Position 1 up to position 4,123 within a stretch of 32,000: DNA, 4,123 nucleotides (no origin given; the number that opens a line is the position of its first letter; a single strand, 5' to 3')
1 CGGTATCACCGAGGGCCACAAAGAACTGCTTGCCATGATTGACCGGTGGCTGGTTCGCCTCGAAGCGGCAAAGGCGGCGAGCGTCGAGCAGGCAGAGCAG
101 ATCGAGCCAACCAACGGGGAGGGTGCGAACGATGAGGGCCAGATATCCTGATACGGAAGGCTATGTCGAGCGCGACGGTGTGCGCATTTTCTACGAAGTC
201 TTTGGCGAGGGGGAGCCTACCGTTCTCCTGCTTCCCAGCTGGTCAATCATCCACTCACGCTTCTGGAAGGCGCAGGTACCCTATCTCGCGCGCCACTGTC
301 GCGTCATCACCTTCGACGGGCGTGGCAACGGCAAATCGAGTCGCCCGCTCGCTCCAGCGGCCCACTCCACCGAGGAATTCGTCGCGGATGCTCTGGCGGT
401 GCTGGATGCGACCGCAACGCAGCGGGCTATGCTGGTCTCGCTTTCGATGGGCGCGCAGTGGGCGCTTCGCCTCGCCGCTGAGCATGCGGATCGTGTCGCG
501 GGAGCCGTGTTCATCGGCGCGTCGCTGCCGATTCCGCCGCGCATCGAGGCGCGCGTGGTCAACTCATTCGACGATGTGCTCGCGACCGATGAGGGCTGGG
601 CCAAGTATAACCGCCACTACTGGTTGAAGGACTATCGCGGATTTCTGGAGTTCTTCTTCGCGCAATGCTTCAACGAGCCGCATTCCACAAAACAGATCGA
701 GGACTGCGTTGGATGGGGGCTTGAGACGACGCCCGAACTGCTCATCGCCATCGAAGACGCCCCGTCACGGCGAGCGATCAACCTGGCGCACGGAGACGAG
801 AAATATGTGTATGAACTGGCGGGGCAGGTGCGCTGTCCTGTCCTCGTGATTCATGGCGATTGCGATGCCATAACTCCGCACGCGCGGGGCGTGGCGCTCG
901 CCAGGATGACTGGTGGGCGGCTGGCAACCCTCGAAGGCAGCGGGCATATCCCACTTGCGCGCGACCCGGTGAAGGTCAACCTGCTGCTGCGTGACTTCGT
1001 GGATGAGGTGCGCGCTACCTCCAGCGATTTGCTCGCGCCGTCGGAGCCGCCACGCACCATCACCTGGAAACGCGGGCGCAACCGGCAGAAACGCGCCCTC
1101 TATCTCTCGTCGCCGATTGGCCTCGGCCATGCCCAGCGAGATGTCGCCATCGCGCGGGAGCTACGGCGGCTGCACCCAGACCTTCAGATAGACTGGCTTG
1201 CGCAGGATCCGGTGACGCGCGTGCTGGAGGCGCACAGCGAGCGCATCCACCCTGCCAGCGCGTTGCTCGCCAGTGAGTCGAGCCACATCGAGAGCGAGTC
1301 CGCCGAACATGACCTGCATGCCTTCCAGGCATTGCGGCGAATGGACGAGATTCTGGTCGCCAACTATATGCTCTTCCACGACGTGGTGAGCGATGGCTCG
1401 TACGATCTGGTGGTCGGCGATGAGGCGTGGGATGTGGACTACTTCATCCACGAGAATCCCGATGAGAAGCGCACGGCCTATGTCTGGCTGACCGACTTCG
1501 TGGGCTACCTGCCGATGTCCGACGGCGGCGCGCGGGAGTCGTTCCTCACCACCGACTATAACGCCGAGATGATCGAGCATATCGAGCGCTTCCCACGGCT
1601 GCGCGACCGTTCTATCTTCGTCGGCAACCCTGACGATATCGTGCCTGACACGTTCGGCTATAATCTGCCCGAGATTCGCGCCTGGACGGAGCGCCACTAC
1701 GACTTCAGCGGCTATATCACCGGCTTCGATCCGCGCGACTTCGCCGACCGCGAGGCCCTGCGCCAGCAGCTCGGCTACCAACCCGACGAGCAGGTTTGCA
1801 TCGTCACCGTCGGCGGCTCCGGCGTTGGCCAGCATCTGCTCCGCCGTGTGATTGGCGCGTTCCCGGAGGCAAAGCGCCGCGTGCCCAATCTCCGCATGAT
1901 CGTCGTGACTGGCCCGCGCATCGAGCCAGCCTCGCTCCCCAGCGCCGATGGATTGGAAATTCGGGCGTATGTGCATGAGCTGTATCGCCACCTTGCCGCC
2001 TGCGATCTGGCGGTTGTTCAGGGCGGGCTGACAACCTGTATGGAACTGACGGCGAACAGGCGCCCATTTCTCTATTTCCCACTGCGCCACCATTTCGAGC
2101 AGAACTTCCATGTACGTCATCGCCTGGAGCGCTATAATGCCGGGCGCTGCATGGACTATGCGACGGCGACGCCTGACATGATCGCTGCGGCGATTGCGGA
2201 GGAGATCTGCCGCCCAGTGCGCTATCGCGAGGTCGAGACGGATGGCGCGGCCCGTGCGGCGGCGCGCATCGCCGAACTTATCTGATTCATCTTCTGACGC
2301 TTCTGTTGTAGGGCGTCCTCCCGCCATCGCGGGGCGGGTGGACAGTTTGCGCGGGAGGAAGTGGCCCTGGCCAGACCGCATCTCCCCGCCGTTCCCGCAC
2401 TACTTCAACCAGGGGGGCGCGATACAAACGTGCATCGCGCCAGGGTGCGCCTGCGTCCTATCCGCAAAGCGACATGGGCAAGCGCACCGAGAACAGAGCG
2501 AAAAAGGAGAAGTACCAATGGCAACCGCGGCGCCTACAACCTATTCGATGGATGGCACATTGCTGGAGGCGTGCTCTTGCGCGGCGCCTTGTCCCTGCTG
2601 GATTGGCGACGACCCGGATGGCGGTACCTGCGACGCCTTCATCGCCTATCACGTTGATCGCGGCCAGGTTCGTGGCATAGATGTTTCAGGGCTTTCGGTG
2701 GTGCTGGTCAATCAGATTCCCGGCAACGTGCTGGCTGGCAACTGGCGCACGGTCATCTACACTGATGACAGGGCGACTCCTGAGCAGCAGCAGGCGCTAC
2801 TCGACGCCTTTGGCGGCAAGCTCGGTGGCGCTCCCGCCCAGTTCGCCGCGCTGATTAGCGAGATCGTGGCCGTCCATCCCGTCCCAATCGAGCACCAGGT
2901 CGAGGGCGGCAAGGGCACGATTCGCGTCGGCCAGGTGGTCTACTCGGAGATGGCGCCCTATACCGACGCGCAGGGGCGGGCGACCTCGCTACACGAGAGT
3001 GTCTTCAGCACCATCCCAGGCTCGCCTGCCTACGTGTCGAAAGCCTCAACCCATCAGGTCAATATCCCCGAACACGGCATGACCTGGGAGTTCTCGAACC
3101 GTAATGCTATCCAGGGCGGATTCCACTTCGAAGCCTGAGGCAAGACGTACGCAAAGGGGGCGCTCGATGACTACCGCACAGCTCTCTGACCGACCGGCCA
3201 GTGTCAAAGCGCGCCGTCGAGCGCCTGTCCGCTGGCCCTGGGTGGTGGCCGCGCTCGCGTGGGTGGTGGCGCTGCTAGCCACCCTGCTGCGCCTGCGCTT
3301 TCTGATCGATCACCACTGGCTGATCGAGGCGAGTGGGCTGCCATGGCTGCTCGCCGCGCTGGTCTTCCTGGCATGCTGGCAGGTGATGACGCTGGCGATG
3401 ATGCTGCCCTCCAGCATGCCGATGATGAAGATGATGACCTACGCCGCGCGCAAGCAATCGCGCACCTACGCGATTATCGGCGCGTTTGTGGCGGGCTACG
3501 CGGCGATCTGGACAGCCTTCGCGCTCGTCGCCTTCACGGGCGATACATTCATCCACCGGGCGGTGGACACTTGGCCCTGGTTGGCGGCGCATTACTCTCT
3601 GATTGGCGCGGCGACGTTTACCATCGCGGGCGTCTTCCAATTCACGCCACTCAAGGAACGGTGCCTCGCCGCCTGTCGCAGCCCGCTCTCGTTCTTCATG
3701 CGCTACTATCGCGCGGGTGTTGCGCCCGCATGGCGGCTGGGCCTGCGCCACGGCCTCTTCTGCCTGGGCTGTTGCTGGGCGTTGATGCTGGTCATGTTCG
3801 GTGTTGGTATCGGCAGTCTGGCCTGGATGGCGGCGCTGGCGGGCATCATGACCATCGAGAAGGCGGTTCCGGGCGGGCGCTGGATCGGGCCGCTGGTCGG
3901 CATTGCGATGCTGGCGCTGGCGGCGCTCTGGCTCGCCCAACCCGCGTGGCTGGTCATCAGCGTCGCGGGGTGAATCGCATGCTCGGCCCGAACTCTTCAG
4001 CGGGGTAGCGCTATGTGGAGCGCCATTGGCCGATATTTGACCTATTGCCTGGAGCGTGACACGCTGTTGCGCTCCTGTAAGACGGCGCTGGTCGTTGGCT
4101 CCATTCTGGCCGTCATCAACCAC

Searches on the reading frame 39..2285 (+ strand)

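Call 75: search_protein_families(library=pfam, proteins=[window:39-2285:+], max_evalue=0.00001)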
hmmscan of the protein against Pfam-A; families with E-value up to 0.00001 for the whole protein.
window:39-2285:+ (748 aa): 4 families
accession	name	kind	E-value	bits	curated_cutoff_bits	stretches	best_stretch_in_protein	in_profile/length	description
PF00561.26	Abhydrolase_1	-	3.3e-19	69.9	25.8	1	60-306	1-241/245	alpha/beta hydrolase fold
PF12697.13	Abhydrolase_6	-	9.5e-16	59.5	26.3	1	63-312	2-213/217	Alpha/beta hydrolase family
PF12146.15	Hydrolase_4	-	1.3e-13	51.2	27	1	84-171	28-119/239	Serine aminopeptidase, S33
PF04101.22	Glyco_tran_28_C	-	3.5e-09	37.3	22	1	588-741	2-159/166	Glycosyltransferase family 28 C-terminal domain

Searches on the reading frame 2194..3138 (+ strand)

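Call 75: search_protein_families(library=pfam, proteins=[window:2194-3138:+], max_evalue=0.00001)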
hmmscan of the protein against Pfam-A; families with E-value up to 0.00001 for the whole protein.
window:2194-3138:+ (314 aa): 1 family
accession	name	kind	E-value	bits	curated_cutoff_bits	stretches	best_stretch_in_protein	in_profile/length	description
PF07040.16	DUF1326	-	9.9e-54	182.6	25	1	125-304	1-177/177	Protein of unknown function (DUF1326)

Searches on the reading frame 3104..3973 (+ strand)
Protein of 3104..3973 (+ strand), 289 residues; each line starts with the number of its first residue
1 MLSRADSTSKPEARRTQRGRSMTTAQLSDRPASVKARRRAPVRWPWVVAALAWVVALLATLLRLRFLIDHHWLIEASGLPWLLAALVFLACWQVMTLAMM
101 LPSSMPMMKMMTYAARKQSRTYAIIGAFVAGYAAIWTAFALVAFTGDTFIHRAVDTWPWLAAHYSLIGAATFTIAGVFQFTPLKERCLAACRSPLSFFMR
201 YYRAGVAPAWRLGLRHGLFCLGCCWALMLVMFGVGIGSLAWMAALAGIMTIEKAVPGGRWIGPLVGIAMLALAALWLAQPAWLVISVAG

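Call 75: search_protein_families(library=pfam, proteins=[window:3104-3973:+], max_evalue=0.00001)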
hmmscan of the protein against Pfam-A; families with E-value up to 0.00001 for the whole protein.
window:3104-3973:+ (289 aa): 1 family
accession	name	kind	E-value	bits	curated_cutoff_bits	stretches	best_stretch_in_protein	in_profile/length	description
PF09948.15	PpoB2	-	4.2e-61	206.6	28.7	1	89-274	1-186/188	Copper chaperone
